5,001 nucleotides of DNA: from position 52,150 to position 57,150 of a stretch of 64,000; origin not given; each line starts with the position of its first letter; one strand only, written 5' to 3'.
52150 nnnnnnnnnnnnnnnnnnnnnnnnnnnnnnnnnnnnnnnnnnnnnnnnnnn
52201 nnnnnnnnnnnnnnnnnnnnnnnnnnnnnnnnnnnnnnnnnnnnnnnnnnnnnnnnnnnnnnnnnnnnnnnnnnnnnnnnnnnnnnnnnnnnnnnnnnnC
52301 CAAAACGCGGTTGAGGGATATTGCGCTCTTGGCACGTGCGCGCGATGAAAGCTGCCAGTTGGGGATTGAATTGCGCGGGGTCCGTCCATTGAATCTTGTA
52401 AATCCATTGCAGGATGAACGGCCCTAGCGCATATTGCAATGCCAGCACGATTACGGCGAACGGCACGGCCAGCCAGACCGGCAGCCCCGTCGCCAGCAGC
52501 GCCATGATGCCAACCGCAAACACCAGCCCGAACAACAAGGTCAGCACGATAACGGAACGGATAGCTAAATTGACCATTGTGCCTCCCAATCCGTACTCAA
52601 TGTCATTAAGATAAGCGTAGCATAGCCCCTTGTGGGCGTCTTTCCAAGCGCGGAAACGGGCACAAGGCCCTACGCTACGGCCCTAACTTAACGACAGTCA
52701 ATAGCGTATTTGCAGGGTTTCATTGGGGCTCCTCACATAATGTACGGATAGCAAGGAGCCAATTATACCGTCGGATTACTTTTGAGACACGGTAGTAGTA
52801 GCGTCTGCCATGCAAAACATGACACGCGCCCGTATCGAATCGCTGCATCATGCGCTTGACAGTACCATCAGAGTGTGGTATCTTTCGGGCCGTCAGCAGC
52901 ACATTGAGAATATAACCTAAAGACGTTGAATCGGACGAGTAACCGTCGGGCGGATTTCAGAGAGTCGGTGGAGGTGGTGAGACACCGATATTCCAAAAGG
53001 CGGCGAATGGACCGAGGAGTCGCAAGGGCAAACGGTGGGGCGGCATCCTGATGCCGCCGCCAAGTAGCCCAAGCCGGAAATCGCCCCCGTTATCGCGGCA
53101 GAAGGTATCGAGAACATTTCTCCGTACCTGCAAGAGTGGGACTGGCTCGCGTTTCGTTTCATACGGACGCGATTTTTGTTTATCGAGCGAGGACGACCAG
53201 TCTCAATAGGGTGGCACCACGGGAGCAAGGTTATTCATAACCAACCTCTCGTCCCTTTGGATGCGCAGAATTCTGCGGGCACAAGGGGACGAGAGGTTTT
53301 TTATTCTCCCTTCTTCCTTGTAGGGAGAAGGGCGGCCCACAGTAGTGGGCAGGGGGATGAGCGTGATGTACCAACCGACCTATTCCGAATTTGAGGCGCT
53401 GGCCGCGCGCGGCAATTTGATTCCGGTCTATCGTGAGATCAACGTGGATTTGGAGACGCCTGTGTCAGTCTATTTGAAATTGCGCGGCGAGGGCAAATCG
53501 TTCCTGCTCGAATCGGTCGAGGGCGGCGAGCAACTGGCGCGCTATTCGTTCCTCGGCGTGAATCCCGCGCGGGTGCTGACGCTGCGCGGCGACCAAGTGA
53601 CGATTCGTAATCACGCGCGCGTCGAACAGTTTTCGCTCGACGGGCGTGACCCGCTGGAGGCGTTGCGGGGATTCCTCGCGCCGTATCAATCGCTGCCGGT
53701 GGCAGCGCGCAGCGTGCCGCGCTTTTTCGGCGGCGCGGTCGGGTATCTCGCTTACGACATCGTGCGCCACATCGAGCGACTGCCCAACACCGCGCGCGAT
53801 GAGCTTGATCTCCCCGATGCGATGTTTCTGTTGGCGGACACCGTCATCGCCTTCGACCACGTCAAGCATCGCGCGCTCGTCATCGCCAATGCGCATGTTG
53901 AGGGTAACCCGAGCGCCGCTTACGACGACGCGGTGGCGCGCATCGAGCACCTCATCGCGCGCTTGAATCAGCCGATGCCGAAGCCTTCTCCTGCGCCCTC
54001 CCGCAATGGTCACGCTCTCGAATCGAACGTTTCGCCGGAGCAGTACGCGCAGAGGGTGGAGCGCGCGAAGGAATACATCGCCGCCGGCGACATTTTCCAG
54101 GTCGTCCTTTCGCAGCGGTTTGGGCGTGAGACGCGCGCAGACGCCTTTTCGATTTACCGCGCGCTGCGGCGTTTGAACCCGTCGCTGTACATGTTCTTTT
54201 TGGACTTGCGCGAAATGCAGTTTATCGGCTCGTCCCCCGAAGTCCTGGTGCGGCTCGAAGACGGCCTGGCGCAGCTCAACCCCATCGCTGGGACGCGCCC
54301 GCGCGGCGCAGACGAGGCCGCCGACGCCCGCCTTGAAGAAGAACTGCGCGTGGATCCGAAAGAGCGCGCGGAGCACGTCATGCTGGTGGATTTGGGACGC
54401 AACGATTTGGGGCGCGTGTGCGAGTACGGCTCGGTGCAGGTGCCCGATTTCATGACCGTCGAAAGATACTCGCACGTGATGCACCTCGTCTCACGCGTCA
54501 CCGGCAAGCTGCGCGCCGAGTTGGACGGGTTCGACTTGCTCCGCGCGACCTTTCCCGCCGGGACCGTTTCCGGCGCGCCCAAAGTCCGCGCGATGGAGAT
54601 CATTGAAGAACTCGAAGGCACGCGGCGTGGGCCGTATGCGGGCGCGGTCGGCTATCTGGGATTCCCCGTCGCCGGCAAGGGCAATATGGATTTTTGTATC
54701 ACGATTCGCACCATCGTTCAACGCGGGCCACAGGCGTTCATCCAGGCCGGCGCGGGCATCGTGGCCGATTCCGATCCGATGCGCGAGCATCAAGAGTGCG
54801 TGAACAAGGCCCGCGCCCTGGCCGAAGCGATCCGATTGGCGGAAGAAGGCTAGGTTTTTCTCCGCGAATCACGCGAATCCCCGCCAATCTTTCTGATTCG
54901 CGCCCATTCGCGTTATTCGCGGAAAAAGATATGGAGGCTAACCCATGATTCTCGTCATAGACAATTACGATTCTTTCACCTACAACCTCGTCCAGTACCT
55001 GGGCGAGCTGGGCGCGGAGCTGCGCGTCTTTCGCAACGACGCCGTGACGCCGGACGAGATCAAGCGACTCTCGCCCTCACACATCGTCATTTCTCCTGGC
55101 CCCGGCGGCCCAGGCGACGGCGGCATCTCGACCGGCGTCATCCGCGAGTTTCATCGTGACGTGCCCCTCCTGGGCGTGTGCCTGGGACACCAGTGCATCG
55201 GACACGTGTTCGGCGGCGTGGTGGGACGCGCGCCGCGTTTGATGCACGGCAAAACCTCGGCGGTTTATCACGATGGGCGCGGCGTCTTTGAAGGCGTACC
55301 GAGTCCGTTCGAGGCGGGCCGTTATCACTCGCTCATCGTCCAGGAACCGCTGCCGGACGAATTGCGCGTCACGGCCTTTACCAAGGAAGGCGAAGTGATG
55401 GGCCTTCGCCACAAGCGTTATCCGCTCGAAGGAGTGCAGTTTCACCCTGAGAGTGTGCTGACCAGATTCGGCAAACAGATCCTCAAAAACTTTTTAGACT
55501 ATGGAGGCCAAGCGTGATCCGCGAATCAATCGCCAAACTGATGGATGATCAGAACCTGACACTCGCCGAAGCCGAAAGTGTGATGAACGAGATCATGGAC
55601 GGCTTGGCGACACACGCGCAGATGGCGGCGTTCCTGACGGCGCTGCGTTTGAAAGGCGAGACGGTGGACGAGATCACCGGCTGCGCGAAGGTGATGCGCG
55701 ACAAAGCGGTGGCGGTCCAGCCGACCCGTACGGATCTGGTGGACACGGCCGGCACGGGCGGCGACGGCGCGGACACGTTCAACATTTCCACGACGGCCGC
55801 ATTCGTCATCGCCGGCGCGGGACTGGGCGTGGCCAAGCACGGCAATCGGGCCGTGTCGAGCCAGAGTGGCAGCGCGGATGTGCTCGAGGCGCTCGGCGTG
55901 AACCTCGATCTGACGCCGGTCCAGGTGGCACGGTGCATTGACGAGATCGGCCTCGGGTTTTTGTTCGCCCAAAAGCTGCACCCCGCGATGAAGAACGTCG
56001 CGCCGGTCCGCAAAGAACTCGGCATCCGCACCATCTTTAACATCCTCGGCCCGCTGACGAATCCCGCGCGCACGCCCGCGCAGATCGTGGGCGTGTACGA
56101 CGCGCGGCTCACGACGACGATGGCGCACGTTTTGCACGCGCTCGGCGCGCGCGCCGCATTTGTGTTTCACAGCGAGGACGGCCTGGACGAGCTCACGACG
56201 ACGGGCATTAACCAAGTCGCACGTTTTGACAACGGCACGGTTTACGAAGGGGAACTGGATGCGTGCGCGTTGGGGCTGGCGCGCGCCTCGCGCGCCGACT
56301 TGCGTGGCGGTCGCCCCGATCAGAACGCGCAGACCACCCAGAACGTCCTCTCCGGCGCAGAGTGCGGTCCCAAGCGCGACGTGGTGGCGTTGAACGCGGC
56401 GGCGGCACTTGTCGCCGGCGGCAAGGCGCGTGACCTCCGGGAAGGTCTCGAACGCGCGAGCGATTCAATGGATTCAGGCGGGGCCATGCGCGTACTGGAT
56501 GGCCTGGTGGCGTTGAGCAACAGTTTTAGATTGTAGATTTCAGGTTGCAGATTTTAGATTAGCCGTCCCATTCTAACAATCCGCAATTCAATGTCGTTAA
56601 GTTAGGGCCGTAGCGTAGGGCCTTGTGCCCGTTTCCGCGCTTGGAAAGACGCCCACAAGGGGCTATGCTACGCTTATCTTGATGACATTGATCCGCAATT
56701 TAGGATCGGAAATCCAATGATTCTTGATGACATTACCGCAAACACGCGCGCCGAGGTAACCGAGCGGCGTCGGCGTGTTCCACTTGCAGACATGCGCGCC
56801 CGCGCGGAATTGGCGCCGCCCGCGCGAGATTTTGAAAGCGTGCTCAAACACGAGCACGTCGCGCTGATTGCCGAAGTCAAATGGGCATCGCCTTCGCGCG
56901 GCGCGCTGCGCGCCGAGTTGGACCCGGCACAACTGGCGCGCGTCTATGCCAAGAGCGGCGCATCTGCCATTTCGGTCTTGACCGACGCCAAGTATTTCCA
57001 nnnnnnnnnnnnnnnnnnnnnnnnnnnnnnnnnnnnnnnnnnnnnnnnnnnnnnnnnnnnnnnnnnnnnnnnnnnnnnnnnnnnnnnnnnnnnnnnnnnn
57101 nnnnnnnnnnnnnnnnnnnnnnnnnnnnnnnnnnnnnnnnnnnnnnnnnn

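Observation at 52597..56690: ~100-bp near-perfect inverted repeats bracketing T-box leader + trpE-trpG-trpD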

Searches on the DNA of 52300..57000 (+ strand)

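Call 7: search_rna_families(source=window, start=52300, end=57000, threshold=evalue, max_evalue=1, show_alignments=3)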
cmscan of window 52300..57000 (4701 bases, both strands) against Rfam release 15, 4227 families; matches with E-value up to 1: 1.
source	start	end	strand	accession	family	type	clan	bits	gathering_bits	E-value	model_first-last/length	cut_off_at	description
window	52917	53259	+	RF00230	T-box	Cis-reg; leader;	-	89.4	93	3e-19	1-219/219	no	T-box leader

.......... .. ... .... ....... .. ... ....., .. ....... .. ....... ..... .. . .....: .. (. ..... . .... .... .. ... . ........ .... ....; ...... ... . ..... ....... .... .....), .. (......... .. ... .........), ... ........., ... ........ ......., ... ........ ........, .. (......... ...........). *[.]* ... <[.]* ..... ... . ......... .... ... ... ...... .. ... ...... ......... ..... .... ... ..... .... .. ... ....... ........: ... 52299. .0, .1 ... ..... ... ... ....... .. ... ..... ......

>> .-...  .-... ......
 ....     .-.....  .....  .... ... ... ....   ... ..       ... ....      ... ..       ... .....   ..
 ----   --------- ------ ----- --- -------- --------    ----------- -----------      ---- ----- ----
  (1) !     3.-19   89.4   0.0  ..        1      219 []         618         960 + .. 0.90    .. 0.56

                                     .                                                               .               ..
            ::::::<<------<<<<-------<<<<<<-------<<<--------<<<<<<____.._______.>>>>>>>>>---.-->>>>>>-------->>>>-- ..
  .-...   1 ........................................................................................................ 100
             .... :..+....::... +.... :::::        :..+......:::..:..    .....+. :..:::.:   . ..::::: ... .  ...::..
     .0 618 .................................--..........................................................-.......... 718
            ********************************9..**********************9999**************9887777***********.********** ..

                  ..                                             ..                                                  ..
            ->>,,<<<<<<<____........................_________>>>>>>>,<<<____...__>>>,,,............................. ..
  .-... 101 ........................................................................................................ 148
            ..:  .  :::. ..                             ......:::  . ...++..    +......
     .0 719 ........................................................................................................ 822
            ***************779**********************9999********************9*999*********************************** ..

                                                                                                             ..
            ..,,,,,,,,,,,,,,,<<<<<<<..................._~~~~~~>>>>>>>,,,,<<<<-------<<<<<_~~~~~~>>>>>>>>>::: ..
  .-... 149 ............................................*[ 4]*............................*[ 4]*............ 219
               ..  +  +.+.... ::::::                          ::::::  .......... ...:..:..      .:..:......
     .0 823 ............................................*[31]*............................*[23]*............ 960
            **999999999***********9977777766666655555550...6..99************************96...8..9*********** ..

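Call 44: search_dna_similar(query=window:56579-56700:+, collection=plasmids, mode=distant, max_evalue=0.01, max_rows=10)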
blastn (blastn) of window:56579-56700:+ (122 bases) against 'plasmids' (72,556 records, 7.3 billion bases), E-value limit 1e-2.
No match.

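Call 45: search_dna_similar(query=window:56579-56700:+, collection=phages, mode=distant, max_evalue=0.01, max_rows=10)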
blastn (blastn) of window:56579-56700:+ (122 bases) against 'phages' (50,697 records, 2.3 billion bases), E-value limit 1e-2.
No match.

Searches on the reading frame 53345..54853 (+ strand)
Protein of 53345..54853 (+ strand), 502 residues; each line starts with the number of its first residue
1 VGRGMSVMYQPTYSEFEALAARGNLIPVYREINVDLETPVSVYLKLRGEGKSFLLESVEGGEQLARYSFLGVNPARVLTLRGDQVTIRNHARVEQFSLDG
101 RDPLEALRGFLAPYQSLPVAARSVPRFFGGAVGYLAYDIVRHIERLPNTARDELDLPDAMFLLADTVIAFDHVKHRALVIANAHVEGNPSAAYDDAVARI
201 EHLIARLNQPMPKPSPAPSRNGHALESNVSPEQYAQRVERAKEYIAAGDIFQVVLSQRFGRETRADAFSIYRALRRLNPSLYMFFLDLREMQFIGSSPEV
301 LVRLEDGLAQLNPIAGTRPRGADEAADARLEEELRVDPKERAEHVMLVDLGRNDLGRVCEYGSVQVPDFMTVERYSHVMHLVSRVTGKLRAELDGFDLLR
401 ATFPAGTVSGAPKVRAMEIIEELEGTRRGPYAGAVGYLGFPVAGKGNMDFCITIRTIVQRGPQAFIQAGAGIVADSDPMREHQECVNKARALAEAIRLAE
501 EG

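Call 11: search_protein_families(library=pfam, proteins=[window:53345-54853:+])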
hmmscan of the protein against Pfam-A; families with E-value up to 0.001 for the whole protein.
window:53345-54853:+ (502 aa): 2 families
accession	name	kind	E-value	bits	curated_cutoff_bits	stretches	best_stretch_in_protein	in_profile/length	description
PF00425.24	Chorismate_bind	-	7.4e-94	314.5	27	1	231-488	2-257/257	chorismate binding enzyme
PF04715.19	Anth_synt_I_N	-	9.9e-40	136.5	23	1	35-177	1-138/140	Anthranilate synthase component I, N terminal region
